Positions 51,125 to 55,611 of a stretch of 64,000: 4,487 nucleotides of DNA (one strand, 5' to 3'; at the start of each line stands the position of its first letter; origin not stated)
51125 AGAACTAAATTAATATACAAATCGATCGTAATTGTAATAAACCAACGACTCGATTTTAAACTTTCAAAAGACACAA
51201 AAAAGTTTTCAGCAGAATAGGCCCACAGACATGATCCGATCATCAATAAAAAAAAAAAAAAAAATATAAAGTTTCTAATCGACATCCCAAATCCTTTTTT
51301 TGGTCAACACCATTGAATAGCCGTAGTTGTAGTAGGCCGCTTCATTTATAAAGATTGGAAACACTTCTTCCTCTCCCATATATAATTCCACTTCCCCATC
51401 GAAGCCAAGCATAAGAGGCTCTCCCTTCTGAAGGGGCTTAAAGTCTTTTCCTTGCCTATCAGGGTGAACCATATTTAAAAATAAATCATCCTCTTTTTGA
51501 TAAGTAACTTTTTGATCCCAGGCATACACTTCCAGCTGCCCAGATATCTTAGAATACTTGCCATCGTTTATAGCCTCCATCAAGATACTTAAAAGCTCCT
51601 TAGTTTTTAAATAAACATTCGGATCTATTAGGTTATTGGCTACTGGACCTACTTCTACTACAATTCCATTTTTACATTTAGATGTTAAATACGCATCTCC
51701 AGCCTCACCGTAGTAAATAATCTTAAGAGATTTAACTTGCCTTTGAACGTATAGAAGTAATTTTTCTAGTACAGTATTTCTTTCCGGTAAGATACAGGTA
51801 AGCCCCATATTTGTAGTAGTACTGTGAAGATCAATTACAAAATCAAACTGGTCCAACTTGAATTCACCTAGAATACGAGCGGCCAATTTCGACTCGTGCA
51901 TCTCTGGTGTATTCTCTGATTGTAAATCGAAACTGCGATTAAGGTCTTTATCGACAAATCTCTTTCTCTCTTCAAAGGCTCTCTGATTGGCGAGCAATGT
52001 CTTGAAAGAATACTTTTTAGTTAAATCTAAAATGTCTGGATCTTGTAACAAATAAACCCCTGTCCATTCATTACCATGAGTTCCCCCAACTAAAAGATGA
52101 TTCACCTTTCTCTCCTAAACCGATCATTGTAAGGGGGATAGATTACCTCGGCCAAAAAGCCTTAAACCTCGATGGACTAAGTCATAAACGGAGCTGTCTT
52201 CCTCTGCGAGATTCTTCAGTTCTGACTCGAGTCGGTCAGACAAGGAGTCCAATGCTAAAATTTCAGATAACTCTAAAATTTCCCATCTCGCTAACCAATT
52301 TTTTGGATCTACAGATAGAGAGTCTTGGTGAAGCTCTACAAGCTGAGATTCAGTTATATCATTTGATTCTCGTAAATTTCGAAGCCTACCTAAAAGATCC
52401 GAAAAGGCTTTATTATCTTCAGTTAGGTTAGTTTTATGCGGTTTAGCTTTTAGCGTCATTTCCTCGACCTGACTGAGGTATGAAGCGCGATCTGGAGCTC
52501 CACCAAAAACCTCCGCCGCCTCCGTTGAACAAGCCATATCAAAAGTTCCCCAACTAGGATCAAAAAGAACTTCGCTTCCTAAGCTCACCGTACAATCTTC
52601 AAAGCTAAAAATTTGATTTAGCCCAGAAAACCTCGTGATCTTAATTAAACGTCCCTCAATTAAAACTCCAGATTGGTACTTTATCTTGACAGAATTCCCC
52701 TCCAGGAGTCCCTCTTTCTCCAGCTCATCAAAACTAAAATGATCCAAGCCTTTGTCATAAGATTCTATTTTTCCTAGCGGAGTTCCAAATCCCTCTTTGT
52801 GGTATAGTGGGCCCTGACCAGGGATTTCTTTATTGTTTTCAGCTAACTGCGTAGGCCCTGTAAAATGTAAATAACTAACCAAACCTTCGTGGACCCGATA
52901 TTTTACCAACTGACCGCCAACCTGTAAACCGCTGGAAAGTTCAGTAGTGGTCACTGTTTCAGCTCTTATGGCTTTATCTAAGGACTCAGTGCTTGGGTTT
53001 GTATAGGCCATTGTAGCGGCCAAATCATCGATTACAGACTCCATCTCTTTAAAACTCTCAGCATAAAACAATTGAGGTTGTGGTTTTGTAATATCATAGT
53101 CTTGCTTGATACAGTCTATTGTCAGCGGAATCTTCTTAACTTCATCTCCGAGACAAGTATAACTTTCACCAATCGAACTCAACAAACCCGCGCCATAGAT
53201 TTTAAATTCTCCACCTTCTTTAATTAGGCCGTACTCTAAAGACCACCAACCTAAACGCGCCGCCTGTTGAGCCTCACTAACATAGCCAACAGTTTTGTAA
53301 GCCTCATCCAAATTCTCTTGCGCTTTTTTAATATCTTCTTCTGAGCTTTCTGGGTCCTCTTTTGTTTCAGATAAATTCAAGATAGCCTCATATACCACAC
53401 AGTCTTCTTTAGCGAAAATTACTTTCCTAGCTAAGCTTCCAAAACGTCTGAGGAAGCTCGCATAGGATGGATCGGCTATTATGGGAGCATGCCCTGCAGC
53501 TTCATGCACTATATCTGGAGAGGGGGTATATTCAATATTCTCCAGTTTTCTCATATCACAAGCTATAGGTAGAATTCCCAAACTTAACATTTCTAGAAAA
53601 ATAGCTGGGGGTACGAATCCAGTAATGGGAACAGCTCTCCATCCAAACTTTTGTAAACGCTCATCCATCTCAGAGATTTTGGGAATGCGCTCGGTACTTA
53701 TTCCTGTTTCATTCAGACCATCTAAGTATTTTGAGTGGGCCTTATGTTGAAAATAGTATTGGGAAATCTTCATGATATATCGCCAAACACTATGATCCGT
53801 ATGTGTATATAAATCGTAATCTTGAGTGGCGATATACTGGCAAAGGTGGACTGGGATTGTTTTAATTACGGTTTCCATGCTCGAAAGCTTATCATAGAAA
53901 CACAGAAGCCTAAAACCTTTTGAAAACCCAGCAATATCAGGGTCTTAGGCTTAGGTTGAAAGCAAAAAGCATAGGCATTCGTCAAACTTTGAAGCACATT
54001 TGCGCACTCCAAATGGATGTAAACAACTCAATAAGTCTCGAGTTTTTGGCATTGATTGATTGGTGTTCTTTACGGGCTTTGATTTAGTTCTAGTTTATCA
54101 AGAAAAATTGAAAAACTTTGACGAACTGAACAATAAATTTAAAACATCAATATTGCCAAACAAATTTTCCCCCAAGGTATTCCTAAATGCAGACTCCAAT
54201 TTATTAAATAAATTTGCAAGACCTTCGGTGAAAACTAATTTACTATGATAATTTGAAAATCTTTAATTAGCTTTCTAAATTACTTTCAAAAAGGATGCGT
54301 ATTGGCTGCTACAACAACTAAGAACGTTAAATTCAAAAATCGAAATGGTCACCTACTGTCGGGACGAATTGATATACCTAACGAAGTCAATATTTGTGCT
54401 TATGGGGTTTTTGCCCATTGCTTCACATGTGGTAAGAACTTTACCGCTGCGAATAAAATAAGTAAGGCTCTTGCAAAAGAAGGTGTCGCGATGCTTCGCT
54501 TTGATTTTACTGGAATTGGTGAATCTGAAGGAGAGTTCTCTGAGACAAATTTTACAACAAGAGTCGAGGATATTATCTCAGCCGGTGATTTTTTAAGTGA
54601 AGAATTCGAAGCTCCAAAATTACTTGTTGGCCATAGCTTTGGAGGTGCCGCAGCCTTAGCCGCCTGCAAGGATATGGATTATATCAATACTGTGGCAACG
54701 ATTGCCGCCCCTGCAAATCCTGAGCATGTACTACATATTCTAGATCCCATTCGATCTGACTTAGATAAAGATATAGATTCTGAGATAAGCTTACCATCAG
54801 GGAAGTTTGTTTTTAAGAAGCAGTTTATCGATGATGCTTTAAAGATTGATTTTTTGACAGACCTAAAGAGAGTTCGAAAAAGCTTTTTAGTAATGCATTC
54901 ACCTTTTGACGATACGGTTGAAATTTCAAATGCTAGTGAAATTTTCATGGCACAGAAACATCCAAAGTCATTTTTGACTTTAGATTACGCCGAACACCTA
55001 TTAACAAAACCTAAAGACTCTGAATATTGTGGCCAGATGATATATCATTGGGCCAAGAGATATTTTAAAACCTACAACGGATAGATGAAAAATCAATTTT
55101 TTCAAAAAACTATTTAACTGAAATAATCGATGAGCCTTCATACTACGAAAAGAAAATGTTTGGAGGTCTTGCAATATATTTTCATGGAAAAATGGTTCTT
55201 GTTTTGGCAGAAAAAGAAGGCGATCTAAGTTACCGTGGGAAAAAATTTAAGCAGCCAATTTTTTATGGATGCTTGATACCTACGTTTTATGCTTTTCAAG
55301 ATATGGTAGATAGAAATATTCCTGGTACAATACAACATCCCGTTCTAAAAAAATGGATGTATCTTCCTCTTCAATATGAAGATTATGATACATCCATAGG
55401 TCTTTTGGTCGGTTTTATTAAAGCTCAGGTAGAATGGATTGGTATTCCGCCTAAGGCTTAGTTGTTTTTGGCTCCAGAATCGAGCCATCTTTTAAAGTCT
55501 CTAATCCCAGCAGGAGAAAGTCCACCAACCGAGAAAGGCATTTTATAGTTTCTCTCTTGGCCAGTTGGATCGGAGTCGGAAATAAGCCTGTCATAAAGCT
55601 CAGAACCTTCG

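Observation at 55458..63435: Five-gene overlapped envelope operon of unknown function: FG-GAP propeller, CxxCH protein, lipoprotein, Tat-DUF1501, PSCyt/Calx-beta lipoprotein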

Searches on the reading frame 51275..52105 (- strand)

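Call 55: search_protein_families(library=pfam, proteins=[window:51275-52105:-], max_evalue=0.001)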
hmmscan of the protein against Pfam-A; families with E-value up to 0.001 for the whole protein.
window:51275-52105:- (276 aa): 2 families
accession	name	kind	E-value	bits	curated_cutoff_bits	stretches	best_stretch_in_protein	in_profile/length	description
PF24827.1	AstE_AspA_cat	-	6.5e-25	88.2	25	1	4-176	6-189/192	Succinylglutamate desuccinylase/Aspartoacylase catalytic domain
PF04952.20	AstE_AspA_hybrid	-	1.8e-20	73.1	25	1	190-270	2-76/76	AstE/AspA barrel-sandwich hybrid domain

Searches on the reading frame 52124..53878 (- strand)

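Call 55: search_protein_families(library=pfam, proteins=[window:52124-53878:-], max_evalue=0.001)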
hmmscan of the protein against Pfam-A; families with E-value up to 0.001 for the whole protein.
window:52124-53878:- (584 aa): 1 family
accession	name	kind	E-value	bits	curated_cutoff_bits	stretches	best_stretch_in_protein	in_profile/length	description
PF00351.26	Biopterin_H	-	3.8e-32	112.1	22.7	2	202-291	199-289/331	Biopterin-dependent aromatic amino acid hydroxylase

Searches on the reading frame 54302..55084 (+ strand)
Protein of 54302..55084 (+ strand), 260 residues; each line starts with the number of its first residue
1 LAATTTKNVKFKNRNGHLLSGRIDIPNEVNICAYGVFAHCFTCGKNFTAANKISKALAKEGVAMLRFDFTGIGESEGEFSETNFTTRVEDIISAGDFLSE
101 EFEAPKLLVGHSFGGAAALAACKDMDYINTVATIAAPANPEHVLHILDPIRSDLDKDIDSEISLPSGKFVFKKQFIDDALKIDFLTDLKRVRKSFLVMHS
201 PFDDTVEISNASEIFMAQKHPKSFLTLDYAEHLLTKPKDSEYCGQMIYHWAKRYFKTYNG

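Call 55: search_protein_families(library=pfam, proteins=[window:54302-55084:+], max_evalue=0.001)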
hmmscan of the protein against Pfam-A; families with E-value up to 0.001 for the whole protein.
window:54302-55084:+ (260 aa): 5 families
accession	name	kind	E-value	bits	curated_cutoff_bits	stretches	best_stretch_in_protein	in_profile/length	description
PF12146.15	Hydrolase_4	-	9.8e-12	45.1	27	1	51-138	21-110/239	Serine aminopeptidase, S33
PF12697.13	Abhydrolase_6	-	1.1e-08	36.5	26.3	1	36-150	2-108/217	Alpha/beta hydrolase family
PF00326.27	Peptidase_S9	-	5.7e-07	29.7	22.6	1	56-256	9-211/213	Prolyl oligopeptidase family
PF00561.26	Abhydrolase_1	-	1.4e-05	25.3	25.8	1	39-155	7-121/245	alpha/beta hydrolase fold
PF02129.25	Peptidase_S15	-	0.00013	22.2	23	0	55-139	45-131/262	X-Pro dipeptidyl-peptidase (S15 family)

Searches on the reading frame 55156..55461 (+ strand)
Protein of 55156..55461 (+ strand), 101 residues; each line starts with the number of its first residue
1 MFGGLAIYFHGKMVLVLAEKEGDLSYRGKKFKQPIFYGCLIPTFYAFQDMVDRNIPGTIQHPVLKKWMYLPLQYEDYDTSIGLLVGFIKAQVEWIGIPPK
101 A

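Call 55: search_protein_families(library=pfam, proteins=[window:55156-55461:+], max_evalue=0.001)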
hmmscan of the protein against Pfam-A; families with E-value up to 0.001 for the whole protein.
window:55156-55461:+ (101 aa): 0 families
